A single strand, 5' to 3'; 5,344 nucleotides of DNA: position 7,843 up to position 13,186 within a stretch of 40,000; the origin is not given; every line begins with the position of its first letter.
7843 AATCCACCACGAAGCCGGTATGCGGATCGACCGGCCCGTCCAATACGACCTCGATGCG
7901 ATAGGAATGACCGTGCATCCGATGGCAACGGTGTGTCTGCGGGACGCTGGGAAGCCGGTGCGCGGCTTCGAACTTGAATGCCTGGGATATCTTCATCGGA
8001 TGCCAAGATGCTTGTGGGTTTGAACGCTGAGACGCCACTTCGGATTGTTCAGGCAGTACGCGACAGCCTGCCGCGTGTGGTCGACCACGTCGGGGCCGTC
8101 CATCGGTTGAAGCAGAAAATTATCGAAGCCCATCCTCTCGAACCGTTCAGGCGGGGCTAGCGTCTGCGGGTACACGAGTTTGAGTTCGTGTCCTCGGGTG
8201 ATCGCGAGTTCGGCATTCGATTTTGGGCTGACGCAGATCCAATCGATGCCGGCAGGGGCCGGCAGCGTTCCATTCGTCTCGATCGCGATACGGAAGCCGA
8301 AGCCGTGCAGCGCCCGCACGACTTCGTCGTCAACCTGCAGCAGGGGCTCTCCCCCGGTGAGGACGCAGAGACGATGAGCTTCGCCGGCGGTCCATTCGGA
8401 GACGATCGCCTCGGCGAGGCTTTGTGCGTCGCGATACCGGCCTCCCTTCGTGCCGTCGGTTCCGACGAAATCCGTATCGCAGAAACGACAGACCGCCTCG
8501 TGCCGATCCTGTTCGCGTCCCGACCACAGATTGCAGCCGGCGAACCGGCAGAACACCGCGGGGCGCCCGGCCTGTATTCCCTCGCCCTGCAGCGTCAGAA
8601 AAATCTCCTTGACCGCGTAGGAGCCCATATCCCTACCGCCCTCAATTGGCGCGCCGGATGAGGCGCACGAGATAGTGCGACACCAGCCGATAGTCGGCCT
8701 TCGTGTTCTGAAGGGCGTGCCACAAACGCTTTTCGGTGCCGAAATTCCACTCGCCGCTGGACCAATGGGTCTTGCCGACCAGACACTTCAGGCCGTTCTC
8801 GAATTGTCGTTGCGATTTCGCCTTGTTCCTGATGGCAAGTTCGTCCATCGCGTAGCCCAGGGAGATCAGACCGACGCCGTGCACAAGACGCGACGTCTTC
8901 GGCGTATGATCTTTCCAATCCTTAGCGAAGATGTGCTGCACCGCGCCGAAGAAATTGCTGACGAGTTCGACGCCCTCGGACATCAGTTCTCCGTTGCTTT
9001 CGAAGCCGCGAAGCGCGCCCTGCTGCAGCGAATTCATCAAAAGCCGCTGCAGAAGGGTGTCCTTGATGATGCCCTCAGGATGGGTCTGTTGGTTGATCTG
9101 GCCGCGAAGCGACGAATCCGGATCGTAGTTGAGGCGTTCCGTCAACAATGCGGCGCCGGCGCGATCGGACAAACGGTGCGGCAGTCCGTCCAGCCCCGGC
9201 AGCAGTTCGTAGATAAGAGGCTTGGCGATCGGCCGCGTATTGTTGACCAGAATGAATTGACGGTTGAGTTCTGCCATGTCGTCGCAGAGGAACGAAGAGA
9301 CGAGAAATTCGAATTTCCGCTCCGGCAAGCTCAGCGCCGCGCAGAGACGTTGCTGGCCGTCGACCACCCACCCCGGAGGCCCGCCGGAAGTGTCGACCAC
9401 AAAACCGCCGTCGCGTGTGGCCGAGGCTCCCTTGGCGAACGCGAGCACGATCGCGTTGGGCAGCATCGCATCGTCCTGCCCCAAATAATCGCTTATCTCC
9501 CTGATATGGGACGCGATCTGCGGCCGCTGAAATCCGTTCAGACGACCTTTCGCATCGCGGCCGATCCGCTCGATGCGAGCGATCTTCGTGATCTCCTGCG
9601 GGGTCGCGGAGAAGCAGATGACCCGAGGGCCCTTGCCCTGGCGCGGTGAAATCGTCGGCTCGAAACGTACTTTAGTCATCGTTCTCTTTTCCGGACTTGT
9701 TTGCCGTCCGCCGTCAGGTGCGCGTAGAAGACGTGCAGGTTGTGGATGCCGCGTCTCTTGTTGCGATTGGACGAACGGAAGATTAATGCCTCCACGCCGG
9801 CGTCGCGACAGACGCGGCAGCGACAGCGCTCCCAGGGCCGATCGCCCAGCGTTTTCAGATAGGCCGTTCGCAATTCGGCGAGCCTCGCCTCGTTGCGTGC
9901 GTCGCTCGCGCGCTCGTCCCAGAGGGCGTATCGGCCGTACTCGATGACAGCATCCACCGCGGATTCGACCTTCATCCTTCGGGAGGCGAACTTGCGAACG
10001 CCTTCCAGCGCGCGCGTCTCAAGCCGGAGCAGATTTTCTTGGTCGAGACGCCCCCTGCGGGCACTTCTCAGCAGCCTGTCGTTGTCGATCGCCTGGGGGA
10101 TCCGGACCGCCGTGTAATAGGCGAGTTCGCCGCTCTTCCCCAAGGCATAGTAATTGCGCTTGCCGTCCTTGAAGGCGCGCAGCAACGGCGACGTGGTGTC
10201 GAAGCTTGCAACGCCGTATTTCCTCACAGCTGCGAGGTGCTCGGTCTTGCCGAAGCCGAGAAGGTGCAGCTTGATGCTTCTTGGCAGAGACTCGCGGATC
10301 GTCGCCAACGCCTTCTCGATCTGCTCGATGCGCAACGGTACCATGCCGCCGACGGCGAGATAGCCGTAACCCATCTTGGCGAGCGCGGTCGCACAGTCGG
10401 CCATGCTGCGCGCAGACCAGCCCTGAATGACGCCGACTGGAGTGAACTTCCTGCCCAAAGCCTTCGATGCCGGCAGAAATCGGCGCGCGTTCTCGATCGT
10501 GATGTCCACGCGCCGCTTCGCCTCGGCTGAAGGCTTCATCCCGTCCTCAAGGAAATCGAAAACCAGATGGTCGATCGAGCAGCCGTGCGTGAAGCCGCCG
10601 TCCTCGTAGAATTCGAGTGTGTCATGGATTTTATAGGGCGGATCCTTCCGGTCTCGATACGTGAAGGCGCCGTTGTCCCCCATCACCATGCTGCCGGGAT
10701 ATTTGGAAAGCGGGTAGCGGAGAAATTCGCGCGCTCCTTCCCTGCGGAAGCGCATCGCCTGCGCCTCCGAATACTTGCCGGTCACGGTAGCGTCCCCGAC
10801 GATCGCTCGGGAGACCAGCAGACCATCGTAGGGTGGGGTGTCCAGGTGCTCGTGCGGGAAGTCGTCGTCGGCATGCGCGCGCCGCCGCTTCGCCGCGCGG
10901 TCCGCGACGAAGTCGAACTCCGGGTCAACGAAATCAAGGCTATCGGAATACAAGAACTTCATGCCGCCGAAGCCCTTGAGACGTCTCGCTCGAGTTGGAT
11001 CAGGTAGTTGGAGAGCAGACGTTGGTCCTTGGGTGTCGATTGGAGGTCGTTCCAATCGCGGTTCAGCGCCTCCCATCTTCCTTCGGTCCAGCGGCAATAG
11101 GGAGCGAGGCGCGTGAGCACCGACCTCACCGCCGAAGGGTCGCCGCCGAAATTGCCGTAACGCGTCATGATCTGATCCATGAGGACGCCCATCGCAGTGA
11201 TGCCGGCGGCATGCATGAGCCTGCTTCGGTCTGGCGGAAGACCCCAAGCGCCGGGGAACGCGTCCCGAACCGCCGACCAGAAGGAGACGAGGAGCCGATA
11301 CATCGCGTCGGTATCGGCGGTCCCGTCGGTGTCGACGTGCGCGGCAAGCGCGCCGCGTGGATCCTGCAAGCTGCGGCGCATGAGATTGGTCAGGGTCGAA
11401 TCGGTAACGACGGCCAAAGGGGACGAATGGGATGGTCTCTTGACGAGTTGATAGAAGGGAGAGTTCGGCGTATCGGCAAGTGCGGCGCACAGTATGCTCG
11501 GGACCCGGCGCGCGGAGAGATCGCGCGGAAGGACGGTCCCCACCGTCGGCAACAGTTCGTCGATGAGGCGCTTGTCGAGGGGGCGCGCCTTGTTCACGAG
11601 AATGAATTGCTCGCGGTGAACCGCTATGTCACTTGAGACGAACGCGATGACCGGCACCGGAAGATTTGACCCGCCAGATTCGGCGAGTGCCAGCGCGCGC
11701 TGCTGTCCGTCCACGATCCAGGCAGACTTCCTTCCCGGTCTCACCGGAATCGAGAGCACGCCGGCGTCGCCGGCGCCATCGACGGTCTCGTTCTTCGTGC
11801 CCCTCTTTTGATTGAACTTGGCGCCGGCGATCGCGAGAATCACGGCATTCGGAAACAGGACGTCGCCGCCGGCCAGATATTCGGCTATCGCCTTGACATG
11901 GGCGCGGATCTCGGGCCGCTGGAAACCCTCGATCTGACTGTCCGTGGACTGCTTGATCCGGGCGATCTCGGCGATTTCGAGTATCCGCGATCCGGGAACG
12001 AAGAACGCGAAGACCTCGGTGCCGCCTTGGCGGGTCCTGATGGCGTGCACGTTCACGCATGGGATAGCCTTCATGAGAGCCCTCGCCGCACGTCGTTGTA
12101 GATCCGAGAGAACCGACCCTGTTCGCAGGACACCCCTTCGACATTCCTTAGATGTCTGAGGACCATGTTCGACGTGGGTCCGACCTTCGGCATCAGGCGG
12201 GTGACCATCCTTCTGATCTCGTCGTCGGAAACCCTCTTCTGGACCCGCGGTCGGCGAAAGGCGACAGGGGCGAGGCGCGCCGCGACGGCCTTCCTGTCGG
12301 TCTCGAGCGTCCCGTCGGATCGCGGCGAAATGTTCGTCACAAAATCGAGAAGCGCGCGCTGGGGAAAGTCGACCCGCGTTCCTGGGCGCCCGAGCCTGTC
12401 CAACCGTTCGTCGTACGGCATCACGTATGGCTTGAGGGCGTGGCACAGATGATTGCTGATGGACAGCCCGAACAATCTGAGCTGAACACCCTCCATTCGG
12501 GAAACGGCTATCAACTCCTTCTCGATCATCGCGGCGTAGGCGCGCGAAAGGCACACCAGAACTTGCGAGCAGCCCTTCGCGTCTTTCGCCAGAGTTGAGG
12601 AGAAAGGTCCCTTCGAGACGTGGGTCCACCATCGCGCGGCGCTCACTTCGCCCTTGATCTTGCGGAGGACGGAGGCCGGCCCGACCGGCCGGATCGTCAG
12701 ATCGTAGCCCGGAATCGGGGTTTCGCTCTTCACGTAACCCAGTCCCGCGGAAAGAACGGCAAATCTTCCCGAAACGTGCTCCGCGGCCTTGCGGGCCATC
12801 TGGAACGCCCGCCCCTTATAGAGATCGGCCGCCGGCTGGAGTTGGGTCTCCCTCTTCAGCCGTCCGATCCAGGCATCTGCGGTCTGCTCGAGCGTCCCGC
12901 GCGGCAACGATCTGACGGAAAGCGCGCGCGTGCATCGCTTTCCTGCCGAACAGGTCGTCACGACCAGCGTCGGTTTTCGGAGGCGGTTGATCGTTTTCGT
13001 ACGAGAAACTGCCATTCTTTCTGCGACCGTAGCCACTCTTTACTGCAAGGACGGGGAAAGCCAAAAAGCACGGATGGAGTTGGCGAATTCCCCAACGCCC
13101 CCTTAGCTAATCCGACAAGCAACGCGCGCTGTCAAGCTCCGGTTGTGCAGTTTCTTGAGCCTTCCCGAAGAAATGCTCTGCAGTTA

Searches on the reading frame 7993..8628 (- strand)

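Call 65: search_protein_families(library=ncbifam, proteins=[window:7993-8628:-], max_evalue=0.001)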
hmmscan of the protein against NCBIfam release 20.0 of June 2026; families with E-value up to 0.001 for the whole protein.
window:7993-8628:- (211 aa): 6 families
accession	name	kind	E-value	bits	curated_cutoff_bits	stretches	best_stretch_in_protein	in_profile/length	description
TIGR04508.1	queE_Cx14CxxC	equivalog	1.9e-104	348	240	1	4-211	1-208/208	7-carboxy-7-deazaguanine synthase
TIGR04322.1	rSAM_QueE_Ecoli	equivalog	8.7e-18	64.6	200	1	10-140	1-134/215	7-carboxy-7-deazaguanine synthase QueE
TIGR03963.1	rSAM_QueE_Clost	equivalog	6.6e-15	55.4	260.1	1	4-122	1-104/219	putative 7-carboxy-7-deazaguanine synthase QueE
TIGR04349.1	rSAM_QueE_gams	hypoth_equivalog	6.7e-14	52.1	300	1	6-123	3-101/210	7-carboxy-7-deazaguanine synthase QueE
TIGR03365.1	Bsubt_queE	equivalog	3.2e-12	46.5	206.1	1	6-138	5-129/238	7-carboxy-7-deazaguanine synthase QueE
TIGR02495.1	NrdG2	equivalog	4.5e-05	22.9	131.15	1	47-125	30-104/193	anaerobic ribonucleoside-triphosphate reductase activating protein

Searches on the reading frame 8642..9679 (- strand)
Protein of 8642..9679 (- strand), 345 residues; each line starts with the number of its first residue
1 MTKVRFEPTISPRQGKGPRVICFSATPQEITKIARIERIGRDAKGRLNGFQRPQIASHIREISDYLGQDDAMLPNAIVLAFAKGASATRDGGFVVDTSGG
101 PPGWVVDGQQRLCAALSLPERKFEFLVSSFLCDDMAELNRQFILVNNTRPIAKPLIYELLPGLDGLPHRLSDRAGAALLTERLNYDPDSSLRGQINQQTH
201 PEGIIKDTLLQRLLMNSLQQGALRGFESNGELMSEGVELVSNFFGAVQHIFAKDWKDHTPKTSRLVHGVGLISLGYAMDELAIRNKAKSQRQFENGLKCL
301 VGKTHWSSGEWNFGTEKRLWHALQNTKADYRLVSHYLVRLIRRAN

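Call 29: search_protein_families(library=pfam, proteins=[window:8642-9679:-], max_evalue=0.001)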
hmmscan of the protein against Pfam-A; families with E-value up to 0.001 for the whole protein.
window:8642-9679:- (345 aa): 1 family
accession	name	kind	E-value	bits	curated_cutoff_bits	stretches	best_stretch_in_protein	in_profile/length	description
PF14072.11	DndB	-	3.9e-07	29.9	29.1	1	19-311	12-306/338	DNA-sulfur modification-associated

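Call 64: search_protein_families(library=padloc, proteins=[window:8642-9679:-], max_evalue=0.001)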
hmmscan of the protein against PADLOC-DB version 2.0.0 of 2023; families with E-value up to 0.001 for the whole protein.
window:8642-9679:- (345 aa): 2 families
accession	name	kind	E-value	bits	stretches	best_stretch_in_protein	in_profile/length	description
PDLC02811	DpdB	-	2.9e-109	363.3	1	8-344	8-365/370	DpdB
PDLC02812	DpdB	-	4.9e-20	69.9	1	29-317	29-345/400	DpdB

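Call 65: search_protein_families(library=ncbifam, proteins=[window:8642-9679:-], max_evalue=0.001)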
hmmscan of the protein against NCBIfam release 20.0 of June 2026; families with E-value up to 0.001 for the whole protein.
window:8642-9679:- (345 aa): 3 families
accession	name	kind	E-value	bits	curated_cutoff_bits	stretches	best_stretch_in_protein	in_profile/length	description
NF041060.1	DpdB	equivalog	4.4e-101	338.3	300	1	9-337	5-352/352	DGQHR domain-containing protein DpdB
TIGR03187.1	DGQHR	domain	2.2e-38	132.6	58.85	1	13-281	5-275/276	DGQHR domain-containing protein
TIGR04172.1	DGQHR_dnd_1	hypoth_equivalog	5.7e-09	35.5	450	1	41-202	34-216/381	DNA phosphorothioation-associated DGQHR protein 1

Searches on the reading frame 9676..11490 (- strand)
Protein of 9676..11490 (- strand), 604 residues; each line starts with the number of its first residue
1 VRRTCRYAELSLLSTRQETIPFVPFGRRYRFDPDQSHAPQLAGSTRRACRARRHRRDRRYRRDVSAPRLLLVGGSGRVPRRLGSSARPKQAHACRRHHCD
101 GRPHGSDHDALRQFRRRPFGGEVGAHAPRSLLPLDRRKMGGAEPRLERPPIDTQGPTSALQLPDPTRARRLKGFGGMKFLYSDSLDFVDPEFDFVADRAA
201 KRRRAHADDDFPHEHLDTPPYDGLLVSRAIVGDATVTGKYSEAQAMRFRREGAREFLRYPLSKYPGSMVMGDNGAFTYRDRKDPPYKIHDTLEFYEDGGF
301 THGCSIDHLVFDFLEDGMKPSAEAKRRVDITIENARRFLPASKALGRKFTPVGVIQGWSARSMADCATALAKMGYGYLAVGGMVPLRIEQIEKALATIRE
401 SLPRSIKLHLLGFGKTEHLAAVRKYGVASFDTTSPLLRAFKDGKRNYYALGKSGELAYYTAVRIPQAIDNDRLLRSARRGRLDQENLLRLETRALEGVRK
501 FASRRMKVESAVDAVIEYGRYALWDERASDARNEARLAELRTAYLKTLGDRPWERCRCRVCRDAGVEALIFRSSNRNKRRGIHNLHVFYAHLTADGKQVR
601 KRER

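Call 29: search_protein_families(library=pfam, proteins=[window:9676-11490:-], max_evalue=0.001)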
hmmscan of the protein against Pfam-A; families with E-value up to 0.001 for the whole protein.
window:9676-11490:- (604 aa): 1 family
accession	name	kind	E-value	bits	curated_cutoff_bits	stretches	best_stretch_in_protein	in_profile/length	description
PF01702.25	TGT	-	3.1e-09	36.8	26.3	1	319-439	141-262/357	Queuine tRNA-ribosyltransferase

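Call 64: search_protein_families(library=padloc, proteins=[window:9676-11490:-], max_evalue=0.001)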
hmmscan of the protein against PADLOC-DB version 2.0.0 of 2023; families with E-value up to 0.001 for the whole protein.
window:9676-11490:- (604 aa): 4 families
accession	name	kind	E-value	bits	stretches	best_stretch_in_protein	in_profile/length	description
PDLC02807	DpdA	-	5.8e-152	504.3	1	177-597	1-410/417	DpdA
PDLC02808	DpdA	-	1.3e-70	236.2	1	270-594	1-314/317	DpdA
PDLC02810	DpdA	-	1.2e-51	173.3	1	383-598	1-203/224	DpdA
PDLC02809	DpdA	-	1.5e-45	153.4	1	177-383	4-208/210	DpdA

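Call 65: search_protein_families(library=ncbifam, proteins=[window:9676-11490:-], max_evalue=0.001)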
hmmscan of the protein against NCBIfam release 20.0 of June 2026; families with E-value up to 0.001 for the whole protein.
window:9676-11490:- (604 aa): 4 families
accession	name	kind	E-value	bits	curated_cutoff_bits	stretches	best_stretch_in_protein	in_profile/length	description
NF041059.1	DpdA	equivalog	1.6e-156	521.2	200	1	177-593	1-404/406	tRNA-guanine transglycosylase DpdA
TIGR00432.2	arcsn_tRNA_tgt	equivalog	1.3e-10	40.3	350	1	269-439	84-252/441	tRNA guanosine(15) transglycosylase TgtA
TIGR00449.1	tgt_general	superfamily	4.3e-10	39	47.6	1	310-439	139-269/367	tRNA-guanine transglycosylase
TIGR00430.1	Q_tRNA_tgt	equivalog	5.3e-07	28.9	306.75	1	309-436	138-267/368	tRNA guanosine(34) transglycosylase Tgt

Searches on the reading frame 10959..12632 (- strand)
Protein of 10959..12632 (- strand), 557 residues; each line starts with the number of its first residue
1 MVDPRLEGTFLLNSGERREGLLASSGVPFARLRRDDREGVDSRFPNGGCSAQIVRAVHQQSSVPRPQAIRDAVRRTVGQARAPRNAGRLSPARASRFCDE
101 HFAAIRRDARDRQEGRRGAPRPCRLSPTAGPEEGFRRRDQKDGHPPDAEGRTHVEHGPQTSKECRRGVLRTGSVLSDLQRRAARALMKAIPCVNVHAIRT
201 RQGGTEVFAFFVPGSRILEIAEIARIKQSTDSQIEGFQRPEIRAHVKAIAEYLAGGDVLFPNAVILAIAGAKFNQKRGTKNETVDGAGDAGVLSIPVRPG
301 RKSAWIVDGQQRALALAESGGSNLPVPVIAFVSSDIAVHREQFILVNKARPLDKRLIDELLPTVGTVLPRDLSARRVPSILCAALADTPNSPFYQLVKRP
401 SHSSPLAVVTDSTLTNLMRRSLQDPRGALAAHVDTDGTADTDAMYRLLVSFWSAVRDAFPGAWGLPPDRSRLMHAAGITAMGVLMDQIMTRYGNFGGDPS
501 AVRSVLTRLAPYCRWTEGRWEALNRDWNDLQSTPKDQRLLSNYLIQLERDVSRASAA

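Call 29: search_protein_families(library=pfam, proteins=[window:10959-12632:-], max_evalue=0.001)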
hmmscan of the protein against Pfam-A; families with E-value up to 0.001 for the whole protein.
window:10959-12632:- (557 aa): 1 family
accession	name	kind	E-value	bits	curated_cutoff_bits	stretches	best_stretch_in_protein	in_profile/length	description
PF14072.11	DndB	-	1.5e-15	57.6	29.1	1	196-354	2-156/338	DNA-sulfur modification-associated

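Call 64: search_protein_families(library=padloc, proteins=[window:10959-12632:-], max_evalue=0.001)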
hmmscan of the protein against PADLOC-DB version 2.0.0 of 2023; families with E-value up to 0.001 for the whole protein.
window:10959-12632:- (557 aa): 2 families
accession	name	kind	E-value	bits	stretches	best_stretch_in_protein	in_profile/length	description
PDLC02811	DpdB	-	7.7e-122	404.7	1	193-553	5-367/370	DpdB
PDLC02812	DpdB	-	1.3e-23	81.6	1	193-478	6-284/400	DpdB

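Call 65: search_protein_families(library=ncbifam, proteins=[window:10959-12632:-], max_evalue=0.001)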
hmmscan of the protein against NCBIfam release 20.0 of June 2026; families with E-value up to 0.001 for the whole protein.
window:10959-12632:- (557 aa): 3 families
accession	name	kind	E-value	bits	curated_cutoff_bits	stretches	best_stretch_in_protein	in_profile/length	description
NF041060.1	DpdB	equivalog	1.7e-125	418.6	300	1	194-544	2-352/352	DGQHR domain-containing protein DpdB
TIGR03187.1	DGQHR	domain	2.2e-57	194.9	58.85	1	197-489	1-276/276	DGQHR domain-containing protein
TIGR04172.1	DGQHR_dnd_1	hypoth_equivalog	9.4e-12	44.6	450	1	196-347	2-157/381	DNA phosphorothioation-associated DGQHR protein 1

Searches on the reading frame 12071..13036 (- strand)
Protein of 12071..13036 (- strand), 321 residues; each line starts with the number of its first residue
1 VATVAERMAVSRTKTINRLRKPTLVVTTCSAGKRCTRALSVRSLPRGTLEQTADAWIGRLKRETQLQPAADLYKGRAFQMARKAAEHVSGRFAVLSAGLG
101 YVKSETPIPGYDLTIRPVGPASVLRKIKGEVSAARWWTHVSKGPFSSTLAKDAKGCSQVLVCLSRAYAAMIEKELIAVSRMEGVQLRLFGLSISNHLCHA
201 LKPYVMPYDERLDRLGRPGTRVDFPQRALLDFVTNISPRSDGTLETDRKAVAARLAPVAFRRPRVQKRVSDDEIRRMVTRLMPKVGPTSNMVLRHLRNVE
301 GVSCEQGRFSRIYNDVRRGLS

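Call 55: search_protein_families(library=pfam, proteins=[window:12071-13036:-], max_evalue=0.01)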
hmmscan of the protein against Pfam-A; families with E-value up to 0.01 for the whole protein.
window:12071-13036:- (321 aa): 1 family
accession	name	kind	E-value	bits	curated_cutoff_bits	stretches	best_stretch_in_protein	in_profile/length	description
PF21818.3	DUF6884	-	9.7e-08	32.7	30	1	62-119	10-67/135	Family of unknown function (DUF6884)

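Call 64: search_protein_families(library=padloc, proteins=[window:12071-13036:-], max_evalue=0.001)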
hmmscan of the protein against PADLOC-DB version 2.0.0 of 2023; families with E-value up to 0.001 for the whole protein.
window:12071-13036:- (321 aa): 7 families
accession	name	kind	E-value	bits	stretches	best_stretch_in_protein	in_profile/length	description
PDLC02815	DpdC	-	5.7e-82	273.6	1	22-318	6-307/312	DpdC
PDLC02817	DpdC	-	6e-33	112.4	1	25-317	6-294/299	DpdC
PDLC02818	DpdC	-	2.3e-22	77.7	1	25-317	6-315/319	DpdC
PDLC02813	DpdC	-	2e-09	35.3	1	48-179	31-159/310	DpdC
PDLC02816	DpdC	-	9.7e-08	29.7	1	25-176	6-162/313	DpdC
PDLC02823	DpdC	-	0.00018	19.5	1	249-317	150-216/223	DpdC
PDLC04712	PDC-M57A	-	0.00024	19.5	1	62-118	13-70/138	-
